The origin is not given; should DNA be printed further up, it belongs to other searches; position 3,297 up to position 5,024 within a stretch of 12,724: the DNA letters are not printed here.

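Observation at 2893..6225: Three adjacent genes share one C-terminal sorting signal, V-[VI]-P-E-F-P + TM helix + basic tail (PEFG-CTERM-like archaeosortase substrates)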

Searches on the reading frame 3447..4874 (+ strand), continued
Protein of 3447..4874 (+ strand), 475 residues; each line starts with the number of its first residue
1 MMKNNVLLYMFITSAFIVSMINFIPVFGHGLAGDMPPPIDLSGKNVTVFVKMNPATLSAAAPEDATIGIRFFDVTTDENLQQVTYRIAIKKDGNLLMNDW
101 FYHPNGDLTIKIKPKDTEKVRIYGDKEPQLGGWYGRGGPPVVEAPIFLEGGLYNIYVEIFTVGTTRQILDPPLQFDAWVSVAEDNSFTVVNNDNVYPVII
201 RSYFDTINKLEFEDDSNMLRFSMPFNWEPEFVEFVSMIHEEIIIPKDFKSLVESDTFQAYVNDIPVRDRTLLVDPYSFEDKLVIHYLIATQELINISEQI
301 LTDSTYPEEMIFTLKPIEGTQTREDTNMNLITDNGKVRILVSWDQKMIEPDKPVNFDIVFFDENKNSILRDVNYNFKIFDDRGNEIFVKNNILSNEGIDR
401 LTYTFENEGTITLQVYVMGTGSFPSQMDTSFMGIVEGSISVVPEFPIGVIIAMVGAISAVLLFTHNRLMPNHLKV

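Call 48: search_protein_families(library=ncbifam, proteins=[L053:9802-11220:+, L078:2119-3534:+, L013:9962-11389:+, L043:8129-8935:-, L043:221-1588:+, L007:9995-11389:+, L010:5304-6524:+, L010:19121-19936:+, L001:702-1472:-, L021:3269-4624:+], max_evalue=1)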
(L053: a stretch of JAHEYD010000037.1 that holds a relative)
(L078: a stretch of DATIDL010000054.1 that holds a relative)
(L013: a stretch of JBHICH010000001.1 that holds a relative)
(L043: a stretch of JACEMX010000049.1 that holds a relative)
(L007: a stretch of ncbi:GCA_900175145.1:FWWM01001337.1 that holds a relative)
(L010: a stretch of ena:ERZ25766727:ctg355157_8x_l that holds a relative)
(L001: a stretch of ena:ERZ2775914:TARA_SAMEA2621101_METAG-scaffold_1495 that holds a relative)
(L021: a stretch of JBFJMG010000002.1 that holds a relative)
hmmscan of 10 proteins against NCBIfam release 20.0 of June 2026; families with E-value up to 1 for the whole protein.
L053:9802-11220:+ (473 aa): 2 families
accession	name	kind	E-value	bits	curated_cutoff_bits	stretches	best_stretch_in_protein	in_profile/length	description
TIGR04296.1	PEFG-CTERM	domain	0.00026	20.6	25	1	441-461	1-21/30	PEFG-CTERM sorting domain-containing protein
NF007926.1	PRK10641.1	equivalog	0.16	10.4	836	1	187-222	268-303/617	TonB-dependent vitamin B12 receptor BtuB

L078:2119-3534:+ (472 aa): 1 family
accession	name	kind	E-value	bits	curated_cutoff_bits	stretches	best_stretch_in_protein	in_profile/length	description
TIGR04296.1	PEFG-CTERM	domain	4.8e-06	26.1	25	1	440-461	1-22/30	PEFG-CTERM sorting domain-containing protein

L013:9962-11389:+ (476 aa): 0 families

L043:8129-8935:- (269 aa): 5 families
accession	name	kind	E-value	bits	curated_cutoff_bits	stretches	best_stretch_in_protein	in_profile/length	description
TIGR04296.1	PEFG-CTERM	domain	1e-12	47.4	25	1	237-265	1-29/30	PEFG-CTERM sorting domain-containing protein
TIGR02657.1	amicyanin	equivalog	1.5e-11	44.5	110.2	1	56-128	11-82/83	amicyanin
TIGR02656.1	cyanin_plasto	equivalog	9.5e-08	32.4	87.85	1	45-128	6-98/99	plastocyanin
TIGR03102.1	halo_cynanin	subfamily_domain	5.7e-07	29.6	93.8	1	52-128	38-114/115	halocyanin domain-containing protein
TIGR03024.1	arch_PEF_CTERM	domain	0.14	12.4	23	1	238-262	1-23/25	PEF-CTERM sorting domain-containing protein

L043:221-1588:+ (456 aa): 1 family
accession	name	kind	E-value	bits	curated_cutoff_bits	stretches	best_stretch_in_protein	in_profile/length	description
TIGR04296.1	PEFG-CTERM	domain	5.3e-08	32.4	25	1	423-451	1-29/30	PEFG-CTERM sorting domain-containing protein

L007:9995-11389:+ (465 aa): 2 families
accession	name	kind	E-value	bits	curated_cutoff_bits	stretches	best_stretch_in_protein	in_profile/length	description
TIGR03928.1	T7_EssCb_Firm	equivalog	0.19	9.2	778.4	1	195-307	1001-1108/1296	type VII secretion protein EssC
TIGR04296.1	PEFG-CTERM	domain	0.82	9.4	25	0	429-458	1-29/30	PEFG-CTERM sorting domain-containing protein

L010:5304-6524:+ (407 aa): 1 family
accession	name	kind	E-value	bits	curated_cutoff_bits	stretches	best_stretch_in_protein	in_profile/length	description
NF004570.0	PRK05907.1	equivalog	0.051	12.7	480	1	130-197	144-211/316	hypothetical protein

L010:19121-19936:+ (272 aa): 1 family
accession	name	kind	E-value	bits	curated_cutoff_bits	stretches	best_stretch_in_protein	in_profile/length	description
NF038129.1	PEP_NF038129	equivalog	0.01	15.7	65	1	165-260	100-190/194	NF038129 family PEP-CTERM protein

L001:702-1472:- (257 aa): 0 families

L021:3269-4624:+ (452 aa): 1 family
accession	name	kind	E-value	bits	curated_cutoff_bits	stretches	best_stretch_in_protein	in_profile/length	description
TIGR04296.1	PEFG-CTERM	domain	8.7e-06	25.3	25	1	420-445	1-26/30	PEFG-CTERM sorting domain-containing protein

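Call 50: search_protein_families(library=ncbifam, proteins=[L028:8112-8957:+, L025:11747-12520:+, L051:8523-8915:-, L038:4221-4667:-, L063:15518-16198:+, L027:1627-2364:+, L034:1482-2237:+, L041:17721-18272:+, L055:12693-13547:-, L082:15690-16445:+], max_evalue=0.1)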
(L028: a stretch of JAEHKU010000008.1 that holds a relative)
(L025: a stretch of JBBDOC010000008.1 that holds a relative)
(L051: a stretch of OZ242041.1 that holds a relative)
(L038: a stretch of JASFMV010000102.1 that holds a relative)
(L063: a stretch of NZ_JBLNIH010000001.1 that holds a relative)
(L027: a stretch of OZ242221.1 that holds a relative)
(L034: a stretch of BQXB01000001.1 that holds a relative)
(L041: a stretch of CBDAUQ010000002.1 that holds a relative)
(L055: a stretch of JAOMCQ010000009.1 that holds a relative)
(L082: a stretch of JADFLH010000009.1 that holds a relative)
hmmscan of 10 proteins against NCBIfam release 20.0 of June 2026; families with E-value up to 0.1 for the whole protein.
L028:8112-8957:+ (282 aa): 4 families
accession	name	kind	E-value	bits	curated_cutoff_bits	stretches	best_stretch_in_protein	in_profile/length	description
NF040871.1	AztB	equivalog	1.1e-50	172.7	280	1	3-250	4-250/254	zinc ABC transporter permease AztB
NF040927.1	ABC_perm_SloB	subfamily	9.7e-42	143.6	460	1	5-262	6-262/271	metal ABC transporter permease subunit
NF007089.0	PRK09543.1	equivalog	2e-36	125.9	284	1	15-264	9-258/261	zinc ABC transporter permease subunit ZnuB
TIGR03770.1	anch_rpt_perm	equivalog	2.4e-30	106.2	296.8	1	9-260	15-266/270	anchored repeat-type ABC transporter permease subunit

L025:11747-12520:+ (258 aa): 3 families
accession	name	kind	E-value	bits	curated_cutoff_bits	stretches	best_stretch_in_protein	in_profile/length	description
TIGR04239.1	rhombo_GlpG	equivalog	1.2e-05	25.1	250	1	87-239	136-269/271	rhomboid family intramembrane serine protease GlpG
NF008155.0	PRK10907.1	equivalog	0.00027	20.4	335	1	88-237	137-267/276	rhomboid family intramembrane serine protease GlpG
TIGR03902.1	rhom_GG_sort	equivalog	0.00046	20.2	84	1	89-235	19-153/154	rhombosortase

L051:8523-8915:- (131 aa): 0 families

L038:4221-4667:- (149 aa): 1 family
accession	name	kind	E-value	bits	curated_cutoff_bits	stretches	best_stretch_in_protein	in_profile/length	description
NF033100.1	bla_CfxA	exception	0.078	12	625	1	41-96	9-64/319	CfxA family broad-spectrum class A beta-lactamase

L063:15518-16198:+ (227 aa): 1 family
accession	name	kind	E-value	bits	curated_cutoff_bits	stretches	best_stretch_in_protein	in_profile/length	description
TIGR00267.1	TIGR00267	hypoth_equivalog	2.1e-07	30.8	156.95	2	132-220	86-167/171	TIGR00267 family protein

L027:1627-2364:+ (246 aa): 2 families
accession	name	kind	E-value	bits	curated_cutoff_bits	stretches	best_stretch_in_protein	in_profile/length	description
NF007454.0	PRK10019.1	subfamily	9.5e-05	21.7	195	1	10-152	8-145/283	nickel/cobalt efflux transporter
TIGR00802.1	nico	subfamily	0.00021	20.8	333.05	1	24-105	6-80/281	HoxN/HupN/NixA family nickel/cobalt transporter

L034:1482-2237:+ (252 aa): 5 families
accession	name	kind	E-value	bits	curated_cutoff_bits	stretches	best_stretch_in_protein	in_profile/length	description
TIGR00861.1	MIP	subfamily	4.1e-50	170.7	171.25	1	27-239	1-223/224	MIP family channel protein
NF003838.0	PRK05420.1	equivalog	3.2e-39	134.8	256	1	23-244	3-227/231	aquaporin Z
NF045553.1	AquGlycerPorinGla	equivalog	1.7e-09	37.3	400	1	24-119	8-102/290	aquaglyceroporin Gla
NF043012.1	LacAcidTportLarD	equivalog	2.3e-05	24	390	2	149-240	130-231/237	D/L-lactic acid transporter LarD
NF041560.1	T6SS_Burk_ExIF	subfamily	0.0049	16.6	90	0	143-202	123-182/234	putative type VI secretion system effector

L041:17721-18272:+ (184 aa): 0 families

L055:12693-13547:- (285 aa): 13 families
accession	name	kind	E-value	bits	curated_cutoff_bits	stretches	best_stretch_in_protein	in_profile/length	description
NF008977.0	PRK12324.1-2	equivalog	1.6e-56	191.9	234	1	2-282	3-287/297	decaprenyl-phosphate phosphoribosyltransferase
NF006088.0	PRK08238.1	equivalog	2.4e-49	168.3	351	1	2-252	193-449/482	UbiA family prenyltransferase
NF008978.0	PRK12324.1-4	equivalog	1.8e-43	148.7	207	1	2-242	33-280/322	decaprenyl-phosphate phosphoribosyltransferase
NF008976.0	PRK12324.1-1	equivalog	2.4e-34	119.1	474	1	3-241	20-263/306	decaprenyl-phosphate phosphoribosyltransferase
NF009523.0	PRK12884.1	equivalog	4.2e-12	45.8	269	1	1-171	4-168/279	prenyltransferase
NF035940.1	prenyl_rel_EboC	equivalog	9.8e-09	35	250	1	39-167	38-168/292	UbiA-like protein EboC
TIGR01475.1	ubiA_other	subfamily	2.7e-08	33.6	180.8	1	15-171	12-173/282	UbiA-like polyprenyltransferase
TIGR01473.1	cyoE_ctaB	equivalog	2.5e-07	30.7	210.3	1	35-259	34-264/281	heme o synthase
NF009514.0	PRK12873.1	equivalog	2e-06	27.4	246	1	2-98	11-109/297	4-hydroxybenzoate polyprenyltransferase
TIGR01474.1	ubiA_proteo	equivalog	4.6e-06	26.3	275.45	1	4-167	4-170/282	4-hydroxybenzoate octaprenyltransferase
NF009521.0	PRK12882.1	equivalog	2.6e-05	23.6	296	1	26-126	31-127/280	geranylgeranylglycerol-phosphate geranylgeranyltransferase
NF009609.0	PRK13106.1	equivalog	0.00022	20.7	349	1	4-123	18-136/301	prenyltransferase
NF005742.0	PRK07566.1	equivalog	0.0019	17.4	313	1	47-161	77-193/315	chlorophyll synthase ChlG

L082:15690-16445:+ (252 aa): 1 family
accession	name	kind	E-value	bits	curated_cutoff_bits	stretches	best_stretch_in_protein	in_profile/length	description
NF050144.1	matur_HvfX_fam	equivalog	3.4e-05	24.1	80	1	18-100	11-90/165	HvfX family Cu-binding RiPP maturation protein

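Call 53: search_protein_families(library=pfam, proteins=[P0074, L043:221-1588:+, L025:11747-12520:+, L051:8523-8915:-, L078:108-1085:-, L010:5304-6524:+, L001:702-1472:-, L038:4221-4667:-], max_evalue=0.1)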
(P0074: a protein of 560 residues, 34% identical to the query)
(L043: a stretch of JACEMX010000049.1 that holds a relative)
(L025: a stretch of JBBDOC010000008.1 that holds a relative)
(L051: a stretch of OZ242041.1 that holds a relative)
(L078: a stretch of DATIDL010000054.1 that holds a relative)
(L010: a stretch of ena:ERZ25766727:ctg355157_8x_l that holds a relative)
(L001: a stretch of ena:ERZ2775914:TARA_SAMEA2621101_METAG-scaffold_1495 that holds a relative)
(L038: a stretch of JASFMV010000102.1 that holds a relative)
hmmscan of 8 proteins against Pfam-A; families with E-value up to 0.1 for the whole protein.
P0074 (560 aa): 0 families

L043:221-1588:+ (456 aa): 0 families

L025:11747-12520:+ (258 aa): 1 family
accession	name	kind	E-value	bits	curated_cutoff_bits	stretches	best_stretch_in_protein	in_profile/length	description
PF01694.28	Rhomboid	-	1.1e-31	110.4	22.6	1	87-238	5-140/143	Rhomboid domain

L051:8523-8915:- (131 aa): 1 family
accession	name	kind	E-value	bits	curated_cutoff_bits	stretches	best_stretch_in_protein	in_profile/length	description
PF12084.13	DUF3561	-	0.066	13.8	25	1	12-82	21-91/107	Protein of unknown function (DUF3561)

L078:108-1085:- (326 aa): 3 families
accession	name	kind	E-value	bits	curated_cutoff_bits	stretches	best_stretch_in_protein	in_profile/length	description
PF14242.11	DUF4342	-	0.0054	17.2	25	1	56-97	13-54/81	Domain of unknown function (DUF4342)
PF11777.13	DUF3316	-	0.055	13.9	24.4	0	4-78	3-84/145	Protein of unknown function (DUF3316)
PF22091.2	DUF6941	-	0.076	13.8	27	0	49-121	50-119/125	Family of unknown function (DUF6941)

L010:5304-6524:+ (407 aa): 0 families

L001:702-1472:- (257 aa): 0 families

L038:4221-4667:- (149 aa): 0 families

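Call 60: find_homologous_proteins(query=L001:702-1469:-, max_evalue=0.001)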
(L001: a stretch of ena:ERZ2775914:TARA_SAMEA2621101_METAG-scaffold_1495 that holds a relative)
Query L001:702-1469:- (256 aa): 7 proteins with E <= 0.001 among 919 candidates.
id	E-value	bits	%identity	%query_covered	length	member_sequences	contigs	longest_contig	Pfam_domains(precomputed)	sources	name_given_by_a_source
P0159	9.8e-161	551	100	100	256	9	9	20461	-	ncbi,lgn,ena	-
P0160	8.7e-103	361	66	92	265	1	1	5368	-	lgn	-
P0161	2.3e-101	356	66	92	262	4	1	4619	-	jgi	jgi:hypothetical protein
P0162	2.7e-99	349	62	98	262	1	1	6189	-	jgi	jgi:hypothetical protein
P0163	3.2e-80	287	55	98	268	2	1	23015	-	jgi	jgi:hypothetical protein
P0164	4.6e-78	280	53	98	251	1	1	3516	-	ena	-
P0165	8.5e-75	269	52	89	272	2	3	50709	-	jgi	jgi:hypothetical protein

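Call 67: search_protein_families(library=pfam, proteins=[L031:6119-7198:-, L033:18133-19302:-, L034:19140-20381:-, L063:14390-15502:+, L016:12781-14028:-, L026:14486-15757:+, L029:6041-7369:-, L055:13550-14668:-], max_evalue=0.01)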
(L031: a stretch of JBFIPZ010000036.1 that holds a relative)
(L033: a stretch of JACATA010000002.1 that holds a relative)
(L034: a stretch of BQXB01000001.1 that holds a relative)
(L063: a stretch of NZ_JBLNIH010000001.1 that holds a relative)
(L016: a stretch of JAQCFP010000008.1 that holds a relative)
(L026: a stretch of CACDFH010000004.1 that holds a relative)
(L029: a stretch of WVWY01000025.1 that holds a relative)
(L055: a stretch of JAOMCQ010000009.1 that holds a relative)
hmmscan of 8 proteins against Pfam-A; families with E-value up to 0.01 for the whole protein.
L031:6119-7198:- (360 aa): 0 families

L033:18133-19302:- (390 aa): 1 family
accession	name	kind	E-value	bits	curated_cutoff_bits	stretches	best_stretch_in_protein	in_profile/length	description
PF02535.28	Zip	-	0.0021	17.8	35.1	1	239-340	168-273/323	ZIP Zinc transporter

L034:19140-20381:- (414 aa): 1 family
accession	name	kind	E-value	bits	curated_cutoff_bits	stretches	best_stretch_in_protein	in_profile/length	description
PF00999.27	Na_H_Exchanger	-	3.2e-62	211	26.2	1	20-394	6-370/375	Sodium/hydrogen exchanger, transmembrane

L063:14390-15502:+ (371 aa): 2 families
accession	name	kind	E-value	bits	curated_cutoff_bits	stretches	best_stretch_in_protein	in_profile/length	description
PF13520.12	AA_permease_2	-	4.7e-45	154.7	27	1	2-340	58-399/427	Amino acid permease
PF00324.27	AA_permease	-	3.6e-34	118.7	24.6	1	2-351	56-426/470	Amino acid permease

L016:12781-14028:- (416 aa): 2 families
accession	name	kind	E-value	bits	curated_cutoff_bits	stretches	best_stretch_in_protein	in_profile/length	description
PF07690.21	MFS_1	-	1.3e-28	100.4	33.4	2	8-371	9-345/347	Major Facilitator Superfamily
PF12832.13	MFS_1_like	-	1.7e-13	50.9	25.2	1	26-387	30-369/373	MFS_1 like family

L026:14486-15757:+ (424 aa): 1 family
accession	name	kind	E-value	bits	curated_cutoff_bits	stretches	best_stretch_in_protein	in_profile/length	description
PF00909.26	Ammonium_transp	-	3.3e-112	375.6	23.2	1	9-403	1-399/399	Ammonium Transporter Family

L029:6041-7369:- (443 aa): 2 families
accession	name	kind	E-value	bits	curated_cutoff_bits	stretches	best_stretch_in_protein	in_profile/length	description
PF05425.18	CopD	-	1.6e-14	54.6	32.1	1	331-433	4-105/105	Copper resistance protein D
PF04234.18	CopC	-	1.3e-09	39.3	23.3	1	22-117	1-92/92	CopC domain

L055:13550-14668:- (373 aa): 0 families

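Call 68: search_solved_structures(query=A1, max_evalue=10)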
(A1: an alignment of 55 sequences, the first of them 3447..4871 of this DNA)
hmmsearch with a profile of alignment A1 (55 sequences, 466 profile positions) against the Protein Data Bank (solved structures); distinct sequences matched with E-value up to 10: 6.
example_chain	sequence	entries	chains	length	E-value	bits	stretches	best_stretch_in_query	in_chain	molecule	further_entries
7voo_A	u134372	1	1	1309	3.6e-05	25.8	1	290-417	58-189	Alpha-2-macroglobulin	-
7von_A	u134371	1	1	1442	4.2e-05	25.6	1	290-417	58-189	Alpha-2-macroglobulin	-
6tav_A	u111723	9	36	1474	4.3e-05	25.6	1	290-417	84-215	Alpha-2-macroglobulin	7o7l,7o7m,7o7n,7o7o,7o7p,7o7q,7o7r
2p9r_A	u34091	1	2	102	0.006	18.5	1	335-417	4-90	Alpha-2-macroglobulin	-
7q1y_A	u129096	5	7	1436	0.62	11.9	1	330-415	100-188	Alpha-2-macroglobulin-like protein 1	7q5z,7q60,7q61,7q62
3e0r_A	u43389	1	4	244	1.1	11.1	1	238-302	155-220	C3-degrading proteinase (CppA protein)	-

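Call 79: find_encoding_contigs(protein=P0165, flank=10000, max_places=4)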
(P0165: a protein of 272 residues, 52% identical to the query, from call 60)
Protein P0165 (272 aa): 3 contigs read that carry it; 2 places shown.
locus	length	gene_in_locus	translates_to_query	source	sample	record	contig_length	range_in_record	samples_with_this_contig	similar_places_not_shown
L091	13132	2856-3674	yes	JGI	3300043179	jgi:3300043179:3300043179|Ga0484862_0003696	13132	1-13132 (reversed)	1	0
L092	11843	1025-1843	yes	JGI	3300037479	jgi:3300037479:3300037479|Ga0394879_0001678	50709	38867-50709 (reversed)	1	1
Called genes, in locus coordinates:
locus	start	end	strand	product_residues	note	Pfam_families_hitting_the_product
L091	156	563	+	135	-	-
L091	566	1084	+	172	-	PF01047:MarR (faint), PF12840:HTH_20 (faint), PF13412:HTH_24 (faint), PF24266:HTH_HVO_0163_N, PF01022:HTH_5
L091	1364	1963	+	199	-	-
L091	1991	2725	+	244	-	PF07291:MauE (weak), PF07681:DoxX (weak)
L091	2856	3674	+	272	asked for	-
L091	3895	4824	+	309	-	PF01497:Peripla_BP_2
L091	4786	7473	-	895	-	PF01326:PPDK_N, PF00391:PEP-utilizers, PF02896:PEP-utilizers_C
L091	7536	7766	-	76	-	-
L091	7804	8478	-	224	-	PF00121:TIM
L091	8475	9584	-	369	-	PF01950:FBPase_3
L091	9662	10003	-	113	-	PF00543:P-II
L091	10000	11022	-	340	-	PF00211:Guanylate_cyc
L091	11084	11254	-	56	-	PF03604:Zn_ribbon_RPAB4 (weak)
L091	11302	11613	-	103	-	PF00338:Ribosomal_S10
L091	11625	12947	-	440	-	PF00009:GTP_EFTU, PF03144:GTP_EFTU_D2, PF03143:GTP_EFTU_D3, PF22594:GTP-eEF1A_C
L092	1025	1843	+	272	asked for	-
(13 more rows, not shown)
